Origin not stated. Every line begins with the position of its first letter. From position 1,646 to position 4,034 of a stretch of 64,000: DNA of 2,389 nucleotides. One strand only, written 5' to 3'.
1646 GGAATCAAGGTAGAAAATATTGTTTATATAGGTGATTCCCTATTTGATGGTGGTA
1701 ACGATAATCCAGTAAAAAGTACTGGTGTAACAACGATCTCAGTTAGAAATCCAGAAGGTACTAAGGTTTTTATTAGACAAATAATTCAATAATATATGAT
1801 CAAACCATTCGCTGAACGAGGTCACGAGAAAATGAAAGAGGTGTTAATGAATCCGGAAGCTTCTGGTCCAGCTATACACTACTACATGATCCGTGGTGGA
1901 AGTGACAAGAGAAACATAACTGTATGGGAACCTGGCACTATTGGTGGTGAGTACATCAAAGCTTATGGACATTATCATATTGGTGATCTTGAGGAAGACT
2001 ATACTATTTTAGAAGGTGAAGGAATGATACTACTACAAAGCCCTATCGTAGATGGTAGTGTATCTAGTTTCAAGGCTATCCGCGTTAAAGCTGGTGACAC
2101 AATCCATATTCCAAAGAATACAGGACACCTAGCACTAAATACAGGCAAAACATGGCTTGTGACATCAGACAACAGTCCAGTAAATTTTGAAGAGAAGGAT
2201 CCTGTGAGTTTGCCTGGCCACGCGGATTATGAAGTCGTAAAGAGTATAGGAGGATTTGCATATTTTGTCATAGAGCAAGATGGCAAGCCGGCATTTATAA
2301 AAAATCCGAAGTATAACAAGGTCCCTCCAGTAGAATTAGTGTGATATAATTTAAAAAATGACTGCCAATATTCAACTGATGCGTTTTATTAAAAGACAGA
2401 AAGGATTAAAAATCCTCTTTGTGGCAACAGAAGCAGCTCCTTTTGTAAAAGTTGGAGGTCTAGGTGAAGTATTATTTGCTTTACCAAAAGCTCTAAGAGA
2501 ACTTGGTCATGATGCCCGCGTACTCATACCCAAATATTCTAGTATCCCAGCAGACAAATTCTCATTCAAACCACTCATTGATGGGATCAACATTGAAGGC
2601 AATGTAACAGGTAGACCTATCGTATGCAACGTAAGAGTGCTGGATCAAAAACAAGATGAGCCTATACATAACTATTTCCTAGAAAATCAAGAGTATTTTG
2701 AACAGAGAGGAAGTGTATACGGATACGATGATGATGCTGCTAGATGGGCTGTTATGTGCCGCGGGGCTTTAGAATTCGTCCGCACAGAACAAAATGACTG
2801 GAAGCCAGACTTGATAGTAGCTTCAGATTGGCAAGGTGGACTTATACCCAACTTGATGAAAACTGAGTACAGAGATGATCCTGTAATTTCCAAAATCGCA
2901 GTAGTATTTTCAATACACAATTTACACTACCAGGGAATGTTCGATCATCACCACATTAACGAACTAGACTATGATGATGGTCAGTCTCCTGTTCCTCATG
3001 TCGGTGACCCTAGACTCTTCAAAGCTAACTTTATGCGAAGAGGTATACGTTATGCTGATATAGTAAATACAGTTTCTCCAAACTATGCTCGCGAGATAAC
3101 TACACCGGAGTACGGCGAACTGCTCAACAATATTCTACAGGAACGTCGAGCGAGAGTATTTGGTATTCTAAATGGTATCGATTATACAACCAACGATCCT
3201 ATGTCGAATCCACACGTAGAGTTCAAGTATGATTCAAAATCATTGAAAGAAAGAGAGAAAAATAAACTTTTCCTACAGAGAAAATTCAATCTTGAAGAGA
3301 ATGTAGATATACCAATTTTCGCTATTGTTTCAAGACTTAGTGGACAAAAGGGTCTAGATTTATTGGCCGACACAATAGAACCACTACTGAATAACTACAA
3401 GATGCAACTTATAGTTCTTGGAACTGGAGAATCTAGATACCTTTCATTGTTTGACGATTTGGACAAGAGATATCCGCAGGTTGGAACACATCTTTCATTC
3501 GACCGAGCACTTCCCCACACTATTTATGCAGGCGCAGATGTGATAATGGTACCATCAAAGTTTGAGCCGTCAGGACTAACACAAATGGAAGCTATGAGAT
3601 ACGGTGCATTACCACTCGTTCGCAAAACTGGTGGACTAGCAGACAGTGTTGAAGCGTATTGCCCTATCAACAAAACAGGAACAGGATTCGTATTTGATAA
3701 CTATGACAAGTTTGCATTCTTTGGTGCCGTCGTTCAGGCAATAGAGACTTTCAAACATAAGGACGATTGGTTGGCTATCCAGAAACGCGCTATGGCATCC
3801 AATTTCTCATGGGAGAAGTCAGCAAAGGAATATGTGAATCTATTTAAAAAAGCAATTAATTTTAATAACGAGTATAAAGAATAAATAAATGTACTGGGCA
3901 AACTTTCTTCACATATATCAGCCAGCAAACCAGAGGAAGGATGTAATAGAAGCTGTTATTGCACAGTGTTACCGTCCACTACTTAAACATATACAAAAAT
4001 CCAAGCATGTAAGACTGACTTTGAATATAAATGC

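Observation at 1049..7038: Glycogen utilisation module built from a eukaryotic-type PMM, an archaeal cupin PGI, GlgA, GH57 and GlgP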

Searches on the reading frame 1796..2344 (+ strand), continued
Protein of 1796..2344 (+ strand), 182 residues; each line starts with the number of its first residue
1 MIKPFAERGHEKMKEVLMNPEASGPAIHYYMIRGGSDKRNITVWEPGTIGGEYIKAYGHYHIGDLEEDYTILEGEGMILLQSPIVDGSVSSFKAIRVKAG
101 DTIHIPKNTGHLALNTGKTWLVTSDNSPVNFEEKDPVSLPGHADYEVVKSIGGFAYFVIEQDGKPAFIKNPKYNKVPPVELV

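Call 75: search_protein_families(library=ncbifam, proteins=[L054:3621-4367:+, L054:4379-5791:+, L069:6552-7298:+], max_evalue=1e-8)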
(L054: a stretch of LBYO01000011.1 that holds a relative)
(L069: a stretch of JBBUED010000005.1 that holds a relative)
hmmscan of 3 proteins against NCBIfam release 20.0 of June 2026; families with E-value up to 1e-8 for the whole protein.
L054:3621-4367:+ (248 aa): 26 families (the best 25 are shown)
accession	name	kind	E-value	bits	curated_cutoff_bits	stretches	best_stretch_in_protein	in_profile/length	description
NF010934.1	PRK14354.1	equivalog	3.8e-71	239.9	450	1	9-245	2-234/447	bifunctional UDP-N-acetylglucosamine diphosphorylase/glucosamine-1-phosphate N-acetyltransferase GlmU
TIGR01173.1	glmU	equivalog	1.1e-67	228.9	366.85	1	8-246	2-235/452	bifunctional UDP-N-acetylglucosamine diphosphorylase/glucosamine-1-phosphate N-acetyltransferase GlmU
NF010935.0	PRK14355.1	equivalog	5.6e-62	209.9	718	1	6-239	3-234/459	bifunctional UDP-N-acetylglucosamine diphosphorylase/glucosamine-1-phosphate N-acetyltransferase GlmU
NF010937.0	PRK14357.1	equivalog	4.2e-59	200.6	658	1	8-245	2-227/448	bifunctional UDP-N-acetylglucosamine diphosphorylase/glucosamine-1-phosphate N-acetyltransferase GlmU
NF010932.0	PRK14352.1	equivalog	4.8e-58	197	611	1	2-238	2-238/488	bifunctional UDP-N-acetylglucosamine diphosphorylase/glucosamine-1-phosphate N-acetyltransferase GlmU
NF006986.0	PRK09451.1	equivalog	4.2e-57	194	725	1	5-245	4-237/456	bifunctional UDP-N-acetylglucosamine diphosphorylase/glucosamine-1-phosphate N-acetyltransferase GlmU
NF010933.0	PRK14353.1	equivalog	5.5e-56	190.1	505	1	4-245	3-240/453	bifunctional UDP-N-acetylglucosamine diphosphorylase/glucosamine-1-phosphate N-acetyltransferase GlmU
NF010936.0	PRK14356.1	equivalog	2.2e-55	188.4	666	1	9-246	8-242/456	bifunctional UDP-N-acetylglucosamine diphosphorylase/glucosamine-1-phosphate N-acetyltransferase GlmU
NF010940.0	PRK14360.1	equivalog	3.5e-51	174.2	602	1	7-241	2-230/452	bifunctional UDP-N-acetylglucosamine diphosphorylase/glucosamine-1-phosphate N-acetyltransferase GlmU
NF010939.0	PRK14359.1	equivalog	4.8e-49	167.1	592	1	7-246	3-232/430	bifunctional UDP-N-acetylglucosamine diphosphorylase/glucosamine-1-phosphate N-acetyltransferase GlmU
NF010938.0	PRK14358.1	equivalog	8.8e-46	156.4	500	1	3-244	4-241/481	bifunctional N-acetylglucosamine-1-phosphate uridyltransferase/glucosamine-1-phosphate acetyltransferase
TIGR03992.1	Arch_glmU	subfamily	1.7e-26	93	292.1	1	8-227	2-208/393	bifunctional sugar-1-phosphate nucleotidylyltransferase/acetyltransferase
NF041313.1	UDPGP_AglF_Halo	equivalog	2.5e-17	63.1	400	1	8-229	2-217/234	UTP--glucose-1-phosphate uridylyltransferase AglF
TIGR03310.1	matur_MocA_YgfJ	equivalog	1.1e-15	58.1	186.45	1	9-130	2-124/188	molybdenum cofactor cytidylyltransferase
NF001457.0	PRK00317.1-3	equivalog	1.2e-13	51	164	1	8-127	3-118/200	molybdenum cofactor guanylyltransferase MobA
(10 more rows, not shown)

L054:4379-5791:+ (470 aa): 5 families
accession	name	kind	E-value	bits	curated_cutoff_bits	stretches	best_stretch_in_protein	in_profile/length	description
NF046027.1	PhglucPhmanMutPgmG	equivalog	1.5e-109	366.8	600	1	3-454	4-451/460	phosphoglucomutase/phosphomannomutase PgmG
TIGR03990.1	Arch_GlmM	equivalog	9.4e-100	334.6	439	1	7-451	2-442/444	phosphoglucosamine mutase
NF007088.0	PRK09542.1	equivalog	5.5e-80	269.6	618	1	7-451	10-451/456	phosphomannomutase/phosphoglucomutase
NF011943.0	PRK15414.1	subfamily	1.4e-59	202.3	801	1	8-439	6-439/456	phosphomannomutase CpsG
TIGR01455.1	glmM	equivalog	1.6e-52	178.7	447.55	1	14-447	6-434/442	phosphoglucosamine mutase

L069:6552-7298:+ (248 aa): 28 families (the best 25 are shown)
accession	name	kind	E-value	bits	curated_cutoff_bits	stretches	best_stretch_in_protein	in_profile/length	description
NF010934.1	PRK14354.1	equivalog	1.7e-71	241.1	450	1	10-242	3-231/447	bifunctional UDP-N-acetylglucosamine diphosphorylase/glucosamine-1-phosphate N-acetyltransferase GlmU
TIGR01173.1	glmU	equivalog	1.5e-65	221.8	366.85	1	8-246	2-235/452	bifunctional UDP-N-acetylglucosamine diphosphorylase/glucosamine-1-phosphate N-acetyltransferase GlmU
NF010935.0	PRK14355.1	equivalog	9.8e-62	209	718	1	6-238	3-233/459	bifunctional UDP-N-acetylglucosamine diphosphorylase/glucosamine-1-phosphate N-acetyltransferase GlmU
NF010932.0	PRK14352.1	equivalog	3.8e-58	197.3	611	1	2-237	2-237/488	bifunctional UDP-N-acetylglucosamine diphosphorylase/glucosamine-1-phosphate N-acetyltransferase GlmU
NF010937.0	PRK14357.1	equivalog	5.7e-57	193.6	658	1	8-245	2-227/448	bifunctional UDP-N-acetylglucosamine diphosphorylase/glucosamine-1-phosphate N-acetyltransferase GlmU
NF010933.0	PRK14353.1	equivalog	1.1e-55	189.1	505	1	4-245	3-240/453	bifunctional UDP-N-acetylglucosamine diphosphorylase/glucosamine-1-phosphate N-acetyltransferase GlmU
NF006986.0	PRK09451.1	equivalog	2.6e-55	188.1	725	1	5-245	4-237/456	bifunctional UDP-N-acetylglucosamine diphosphorylase/glucosamine-1-phosphate N-acetyltransferase GlmU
NF010936.0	PRK14356.1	equivalog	1.7e-51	175.6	666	1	8-245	7-241/456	bifunctional UDP-N-acetylglucosamine diphosphorylase/glucosamine-1-phosphate N-acetyltransferase GlmU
NF010940.0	PRK14360.1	equivalog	3.8e-48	164.2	602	1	7-240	2-229/452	bifunctional UDP-N-acetylglucosamine diphosphorylase/glucosamine-1-phosphate N-acetyltransferase GlmU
NF010939.0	PRK14359.1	equivalog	2.3e-46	158.3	592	1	6-246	2-232/430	bifunctional UDP-N-acetylglucosamine diphosphorylase/glucosamine-1-phosphate N-acetyltransferase GlmU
NF010938.0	PRK14358.1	equivalog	1.8e-44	152.1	500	1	2-242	3-239/481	bifunctional N-acetylglucosamine-1-phosphate uridyltransferase/glucosamine-1-phosphate acetyltransferase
TIGR03992.1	Arch_glmU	subfamily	1.1e-27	97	292.1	1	8-226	2-207/393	bifunctional sugar-1-phosphate nucleotidylyltransferase/acetyltransferase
NF041313.1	UDPGP_AglF_Halo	equivalog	3.4e-20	72.5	400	1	8-229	2-217/234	UTP--glucose-1-phosphate uridylyltransferase AglF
TIGR03310.1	matur_MocA_YgfJ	equivalog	6.5e-15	55.6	186.45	1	9-130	2-124/188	molybdenum cofactor cytidylyltransferase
TIGR01208.1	rmlA_long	equivalog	1.3e-13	50.6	320.25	1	8-227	1-215/353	glucose-1-phosphate thymidylyltransferase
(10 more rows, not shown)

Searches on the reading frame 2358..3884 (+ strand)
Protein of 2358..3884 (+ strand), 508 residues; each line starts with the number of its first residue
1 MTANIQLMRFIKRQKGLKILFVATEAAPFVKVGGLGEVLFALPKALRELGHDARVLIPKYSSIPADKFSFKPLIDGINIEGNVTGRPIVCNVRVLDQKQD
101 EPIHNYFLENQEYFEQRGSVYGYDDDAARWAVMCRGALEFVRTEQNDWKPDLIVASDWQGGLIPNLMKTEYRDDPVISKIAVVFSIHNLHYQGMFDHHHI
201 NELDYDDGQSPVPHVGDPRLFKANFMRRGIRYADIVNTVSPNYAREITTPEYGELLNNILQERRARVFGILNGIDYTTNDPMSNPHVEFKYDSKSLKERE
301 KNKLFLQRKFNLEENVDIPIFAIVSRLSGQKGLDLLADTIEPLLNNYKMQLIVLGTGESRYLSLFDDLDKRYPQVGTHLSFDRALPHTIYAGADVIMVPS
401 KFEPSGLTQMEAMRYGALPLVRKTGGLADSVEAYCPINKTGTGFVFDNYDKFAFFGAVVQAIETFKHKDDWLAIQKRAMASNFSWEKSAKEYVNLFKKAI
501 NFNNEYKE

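Call 3: search_protein_families(library=pfam, proteins=[window:2358-3884:+], max_evalue=0.01)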
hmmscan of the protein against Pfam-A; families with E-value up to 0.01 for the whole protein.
window:2358-3884:+ (508 aa): 6 families
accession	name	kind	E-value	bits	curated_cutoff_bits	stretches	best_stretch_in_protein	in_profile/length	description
PF08323.17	Glyco_transf_5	-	2.8e-69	233.9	22.7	1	18-262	1-239/239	Starch synthase catalytic domain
PF00534.26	Glycos_transf_1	-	5e-14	52.6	26.4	1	310-464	7-158/172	Glycosyl transferases group 1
PF13692.12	Glyco_trans_1_4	-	1.8e-11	44.9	27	1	319-463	2-141/142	Glycosyl transferases group 1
PF13579.12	Glyco_trans_4_4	-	2.3e-07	31.7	29.7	1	33-248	1-143/158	Glycosyl transferase 4-like domain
PF20706.3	GT4-conflict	-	1.2e-05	25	26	1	325-490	204-383/385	Family 4 Glycosyltransferase in conflict systems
PF13439.12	Glyco_transf_4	-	0.00024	21.6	28.5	0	32-248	1-149/170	Glycosyltransferase Family 4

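Call 4: search_protein_families(library=ncbifam, proteins=[window:2358-3884:+], max_evalue=0.01)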
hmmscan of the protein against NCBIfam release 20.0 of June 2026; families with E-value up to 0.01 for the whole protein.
window:2358-3884:+ (508 aa): 23 families
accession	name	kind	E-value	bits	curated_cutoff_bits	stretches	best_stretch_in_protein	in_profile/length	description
TIGR02095.1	glgA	subfamily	3.1e-148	494.4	328.45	1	18-498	2-476/477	glycogen/starch synthase, ADP-glucose type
NF001898.0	PRK00654.1-1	equivalog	7.4e-147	489.8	603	1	17-499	1-475/477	glycogen synthase GlgA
NF001900.0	PRK00654.1-3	equivalog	3.2e-126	421.6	509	1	18-505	2-460/481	glycogen synthase GlgA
NF001903.0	PRK00654.2-2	equivalog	5.4e-123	411.2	616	1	17-500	1-479/482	glycogen synthase GlgA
NF001899.0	PRK00654.1-2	equivalog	1.7e-122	409.3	459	1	18-498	2-474/478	glycogen synthase GlgA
NF001905.0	PRK00654.2-4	subfamily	1.9e-106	356.6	560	1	17-498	1-485/489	glycogen synthase GlgA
NF001901.0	PRK00654.1-5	equivalog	1.4e-102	343.8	649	1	12-503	19-495/502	glycogen synthase GlgA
NF010699.0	PRK14099.1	equivalog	7.3e-99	331.4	762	1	16-500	3-480/485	glycogen synthase GlgA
NF010698.0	PRK14098.1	equivalog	1.8e-87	294.1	754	1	15-498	4-485/489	starch synthase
NF001902.0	PRK00654.2-1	equivalog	3.6e-85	286.4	845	1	19-497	3-487/492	glycogen synthase GlgA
NF001906.0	PRK00654.2-5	equivalog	6.2e-82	276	870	1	15-501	4-485/485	glycogen synthase GlgA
NF001904.0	PRK00654.2-3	equivalog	3.5e-62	210.7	577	1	17-498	1-473/475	glycogen synthase GlgA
NF038295.1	EPS_HpsP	equivalog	1.3e-08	34.3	550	1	298-498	189-386/388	hormogonium polysaccharide biosynthesis glycosyltransferase HpsP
TIGR04157.1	glyco_rSAM_CFB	subfamily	2.9e-08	33.1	400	1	295-432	208-340/406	TIGR04157 family glycosyltransferase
TIGR03449.1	mycothiol_MshA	equivalog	1.3e-07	30.9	462.5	1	320-500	222-404/406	D-inositol-3-phosphate glycosyltransferase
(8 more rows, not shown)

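Call 22: search_solved_structures(query=window:2358-3884:+, max_evalue=1e-10)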
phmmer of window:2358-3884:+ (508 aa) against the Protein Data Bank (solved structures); distinct sequences matched with E-value up to 1e-10: 39.
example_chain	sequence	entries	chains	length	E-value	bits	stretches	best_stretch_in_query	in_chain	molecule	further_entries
2qzs_A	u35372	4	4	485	2.1e-78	267.2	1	18-498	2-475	glycogen synthase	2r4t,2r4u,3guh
3d1j_A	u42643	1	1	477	4.6e-78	266.1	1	18-497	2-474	Glycogen synthase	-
3cop_A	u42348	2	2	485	1.4e-77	264.5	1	18-498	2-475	Glycogen synthase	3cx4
6gne_A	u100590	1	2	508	2.6e-73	250.5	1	14-501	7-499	Probable starch synthase 4, chloroplastic/amyloplastic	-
1rzu_A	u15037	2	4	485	4.5e-67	229.9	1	18-502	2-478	Glycogen synthase 1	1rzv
4hln_A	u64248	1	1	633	2.6e-64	220.8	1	18-499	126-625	Starch synthase I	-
3vue_A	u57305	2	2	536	1.3e-56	195.3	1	17-431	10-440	Granule-bound starch synthase 1, chloroplastic/amyloplastic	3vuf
6gng_A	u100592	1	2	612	5.3e-51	176.9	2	207-436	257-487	Granule-bound starch synthase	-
6gnf_A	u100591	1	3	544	3.3e-49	170.9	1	17-501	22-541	Glycogen synthase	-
3fro_A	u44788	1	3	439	4.5e-25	91.3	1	17-500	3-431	GlgA glycogen synthase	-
2bis_A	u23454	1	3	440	4.7e-25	91.3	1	17-500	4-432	GLGA GLYCOGEN SYNTHASE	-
3l01_A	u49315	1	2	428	1.3e-24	89.8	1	17-496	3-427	GlgA glycogen synthase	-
2bfw_A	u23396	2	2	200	1.1e-14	57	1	297-432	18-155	GLGA GLYCOGEN SYNTHASE | PGS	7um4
9m88_C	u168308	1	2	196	1.1e-14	57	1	297-432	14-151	Glycogen synthase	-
6e59_A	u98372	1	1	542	1.8e-14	56.3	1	297-491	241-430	Substance-P receptor, GlgA glycogen synthase, Substance-P receptor chimera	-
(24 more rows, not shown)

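Call 42: list_cluster_members(proteins=[P0241, window:2358-3884:+, window:5422-7038:+])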
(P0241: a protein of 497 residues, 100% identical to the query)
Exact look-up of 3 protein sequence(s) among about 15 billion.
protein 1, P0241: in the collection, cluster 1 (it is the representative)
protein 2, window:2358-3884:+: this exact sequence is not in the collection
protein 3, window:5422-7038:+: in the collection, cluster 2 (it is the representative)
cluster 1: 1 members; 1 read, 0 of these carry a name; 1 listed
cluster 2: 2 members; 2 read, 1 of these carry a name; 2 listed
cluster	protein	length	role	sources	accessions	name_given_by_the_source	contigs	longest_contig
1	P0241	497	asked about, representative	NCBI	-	-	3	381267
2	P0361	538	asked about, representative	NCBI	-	-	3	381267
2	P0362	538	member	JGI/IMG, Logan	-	starch phosphorylase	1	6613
